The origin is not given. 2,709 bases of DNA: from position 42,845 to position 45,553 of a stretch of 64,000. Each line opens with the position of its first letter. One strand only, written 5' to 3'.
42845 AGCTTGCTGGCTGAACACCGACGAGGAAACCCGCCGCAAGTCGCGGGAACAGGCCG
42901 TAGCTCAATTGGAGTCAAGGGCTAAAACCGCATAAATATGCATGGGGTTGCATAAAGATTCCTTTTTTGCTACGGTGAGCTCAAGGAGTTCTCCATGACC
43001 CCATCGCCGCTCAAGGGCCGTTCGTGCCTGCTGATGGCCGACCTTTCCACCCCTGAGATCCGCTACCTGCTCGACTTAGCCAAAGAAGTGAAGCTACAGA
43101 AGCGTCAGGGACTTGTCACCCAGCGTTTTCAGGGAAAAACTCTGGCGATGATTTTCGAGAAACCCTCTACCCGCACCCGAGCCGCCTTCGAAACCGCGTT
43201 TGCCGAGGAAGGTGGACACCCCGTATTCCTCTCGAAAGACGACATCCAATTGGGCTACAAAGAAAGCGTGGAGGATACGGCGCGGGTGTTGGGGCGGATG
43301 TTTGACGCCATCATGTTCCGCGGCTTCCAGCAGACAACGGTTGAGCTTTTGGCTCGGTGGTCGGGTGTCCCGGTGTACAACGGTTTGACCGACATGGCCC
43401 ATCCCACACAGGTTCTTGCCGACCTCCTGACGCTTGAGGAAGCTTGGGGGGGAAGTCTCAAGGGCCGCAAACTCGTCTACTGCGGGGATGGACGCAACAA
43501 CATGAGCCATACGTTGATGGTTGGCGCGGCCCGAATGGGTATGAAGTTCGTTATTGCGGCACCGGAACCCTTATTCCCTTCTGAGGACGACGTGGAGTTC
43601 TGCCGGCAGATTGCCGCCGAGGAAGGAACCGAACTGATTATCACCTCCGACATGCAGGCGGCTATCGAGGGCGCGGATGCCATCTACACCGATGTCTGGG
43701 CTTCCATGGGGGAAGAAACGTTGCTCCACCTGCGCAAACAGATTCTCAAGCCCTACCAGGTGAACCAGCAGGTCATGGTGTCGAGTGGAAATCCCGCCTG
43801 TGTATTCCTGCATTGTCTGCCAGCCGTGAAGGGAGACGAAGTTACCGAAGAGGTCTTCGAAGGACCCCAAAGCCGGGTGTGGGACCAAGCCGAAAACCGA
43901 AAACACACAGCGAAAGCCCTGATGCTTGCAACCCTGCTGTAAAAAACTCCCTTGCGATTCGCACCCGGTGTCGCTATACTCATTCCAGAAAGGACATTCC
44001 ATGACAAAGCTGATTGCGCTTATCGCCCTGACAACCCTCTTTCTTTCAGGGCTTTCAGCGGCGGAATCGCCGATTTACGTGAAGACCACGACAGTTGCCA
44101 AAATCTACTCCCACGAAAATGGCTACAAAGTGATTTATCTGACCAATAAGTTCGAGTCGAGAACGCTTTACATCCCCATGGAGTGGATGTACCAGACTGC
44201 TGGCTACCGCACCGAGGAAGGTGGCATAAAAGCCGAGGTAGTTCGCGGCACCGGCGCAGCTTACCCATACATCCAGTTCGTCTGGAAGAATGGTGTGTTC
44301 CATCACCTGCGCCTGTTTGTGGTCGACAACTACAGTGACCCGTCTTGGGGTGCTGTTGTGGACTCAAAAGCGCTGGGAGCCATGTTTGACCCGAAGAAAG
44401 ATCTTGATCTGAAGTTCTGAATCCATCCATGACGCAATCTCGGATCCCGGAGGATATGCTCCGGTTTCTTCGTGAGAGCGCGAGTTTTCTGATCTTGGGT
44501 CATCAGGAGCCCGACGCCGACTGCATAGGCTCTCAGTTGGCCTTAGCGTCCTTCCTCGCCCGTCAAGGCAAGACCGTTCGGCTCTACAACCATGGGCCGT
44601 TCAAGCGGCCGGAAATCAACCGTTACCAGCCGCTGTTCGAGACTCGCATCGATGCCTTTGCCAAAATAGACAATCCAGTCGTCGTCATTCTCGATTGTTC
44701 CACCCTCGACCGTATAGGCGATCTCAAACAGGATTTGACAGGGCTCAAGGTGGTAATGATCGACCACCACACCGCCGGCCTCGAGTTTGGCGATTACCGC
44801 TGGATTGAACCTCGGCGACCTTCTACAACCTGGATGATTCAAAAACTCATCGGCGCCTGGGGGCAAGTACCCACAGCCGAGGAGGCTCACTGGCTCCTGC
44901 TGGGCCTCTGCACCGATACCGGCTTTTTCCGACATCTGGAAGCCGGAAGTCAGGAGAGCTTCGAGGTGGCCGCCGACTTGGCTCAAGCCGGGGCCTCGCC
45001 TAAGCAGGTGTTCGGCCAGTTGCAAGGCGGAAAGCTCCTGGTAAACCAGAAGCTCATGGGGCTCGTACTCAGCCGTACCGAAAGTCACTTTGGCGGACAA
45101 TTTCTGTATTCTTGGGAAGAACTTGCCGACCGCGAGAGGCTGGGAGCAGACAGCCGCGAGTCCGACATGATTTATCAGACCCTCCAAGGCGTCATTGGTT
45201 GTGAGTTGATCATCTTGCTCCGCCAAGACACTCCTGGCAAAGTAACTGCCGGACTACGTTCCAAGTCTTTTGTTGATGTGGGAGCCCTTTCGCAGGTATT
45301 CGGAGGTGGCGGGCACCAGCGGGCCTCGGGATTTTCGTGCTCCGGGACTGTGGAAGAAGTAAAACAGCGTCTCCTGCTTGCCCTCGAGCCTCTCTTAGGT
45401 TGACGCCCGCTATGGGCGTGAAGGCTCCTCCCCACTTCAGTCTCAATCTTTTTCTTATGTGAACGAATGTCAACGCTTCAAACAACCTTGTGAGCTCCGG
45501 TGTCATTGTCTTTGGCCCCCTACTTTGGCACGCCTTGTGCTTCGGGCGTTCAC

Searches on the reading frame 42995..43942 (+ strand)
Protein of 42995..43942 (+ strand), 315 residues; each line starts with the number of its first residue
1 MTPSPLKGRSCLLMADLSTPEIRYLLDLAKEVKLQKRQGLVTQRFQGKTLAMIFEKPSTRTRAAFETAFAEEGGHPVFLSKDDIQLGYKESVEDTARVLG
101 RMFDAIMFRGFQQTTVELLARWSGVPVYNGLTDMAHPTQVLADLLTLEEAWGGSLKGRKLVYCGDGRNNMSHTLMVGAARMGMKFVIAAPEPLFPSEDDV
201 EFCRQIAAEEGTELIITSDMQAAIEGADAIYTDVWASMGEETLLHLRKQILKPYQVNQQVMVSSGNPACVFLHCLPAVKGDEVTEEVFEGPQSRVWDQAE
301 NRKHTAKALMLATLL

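Call 16: search_protein_families(library=pfam, proteins=[window:42995-43942:+], max_evalue=0.001)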
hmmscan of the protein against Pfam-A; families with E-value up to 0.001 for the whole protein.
window:42995-43942:+ (315 aa): 2 families
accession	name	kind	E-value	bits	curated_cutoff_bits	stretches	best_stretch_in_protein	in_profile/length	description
PF00185.30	OTCace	-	4e-52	176.8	29.4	1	156-312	1-156/157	Aspartate/ornithine carbamoyltransferase, Asp/Orn binding domain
PF02729.26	OTCace_N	-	4.2e-47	160.4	29.9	1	9-149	1-148/148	Aspartate/ornithine carbamoyltransferase, carbamoyl-P binding domain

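Call 82: list_cluster_members(proteins=[window:42995-43939:+, window:46991-48808:+, window:35732-38332:+, window:24247-26601:+, window:38408-39448:+, window:39448-40848:+, window:5072-6442:+, window:26601-27932:+])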
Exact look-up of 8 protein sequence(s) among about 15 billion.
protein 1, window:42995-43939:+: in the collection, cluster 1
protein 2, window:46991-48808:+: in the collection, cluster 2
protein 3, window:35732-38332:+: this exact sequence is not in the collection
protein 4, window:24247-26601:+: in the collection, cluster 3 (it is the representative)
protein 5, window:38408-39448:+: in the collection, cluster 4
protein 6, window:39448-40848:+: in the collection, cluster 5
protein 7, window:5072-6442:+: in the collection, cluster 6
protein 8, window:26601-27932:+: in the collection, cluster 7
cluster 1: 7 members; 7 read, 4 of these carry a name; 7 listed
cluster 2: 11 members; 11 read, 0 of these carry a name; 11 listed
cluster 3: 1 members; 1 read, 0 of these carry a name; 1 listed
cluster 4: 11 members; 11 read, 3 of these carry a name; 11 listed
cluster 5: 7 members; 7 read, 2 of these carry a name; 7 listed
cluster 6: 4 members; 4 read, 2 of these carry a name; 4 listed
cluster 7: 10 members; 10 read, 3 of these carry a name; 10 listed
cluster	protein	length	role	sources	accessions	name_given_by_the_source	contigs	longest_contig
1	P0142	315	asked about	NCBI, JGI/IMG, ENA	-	-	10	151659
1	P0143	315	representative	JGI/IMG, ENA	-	ornithine carbamoyltransferase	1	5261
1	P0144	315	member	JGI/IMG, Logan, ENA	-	ornithine carbamoyltransferase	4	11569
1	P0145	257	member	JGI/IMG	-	ornithine carbamoyltransferase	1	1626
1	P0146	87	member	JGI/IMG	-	ornithine carbamoyltransferase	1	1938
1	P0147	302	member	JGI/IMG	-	-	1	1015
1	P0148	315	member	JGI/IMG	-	-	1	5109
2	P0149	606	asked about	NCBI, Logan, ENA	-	-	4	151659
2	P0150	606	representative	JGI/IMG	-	-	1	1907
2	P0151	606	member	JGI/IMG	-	-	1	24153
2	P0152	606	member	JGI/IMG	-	-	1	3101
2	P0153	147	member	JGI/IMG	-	-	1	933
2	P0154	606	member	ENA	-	-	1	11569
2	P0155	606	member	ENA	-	-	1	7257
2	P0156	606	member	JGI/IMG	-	-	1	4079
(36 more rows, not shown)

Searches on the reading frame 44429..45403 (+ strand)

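Call 16: search_protein_families(library=pfam, proteins=[window:44429-45403:+], max_evalue=0.001)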
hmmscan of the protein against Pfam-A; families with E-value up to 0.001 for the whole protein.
window:44429-45403:+ (324 aa): 2 families
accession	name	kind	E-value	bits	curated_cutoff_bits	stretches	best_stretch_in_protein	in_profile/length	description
PF01368.27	DHH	-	2.3e-14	54.2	28.1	1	20-159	2-124/125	DHH family, N-terminal domain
PF02272.25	DHHA1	-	1e-06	29.6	25.9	1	237-318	10-95/102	DHHA1 domain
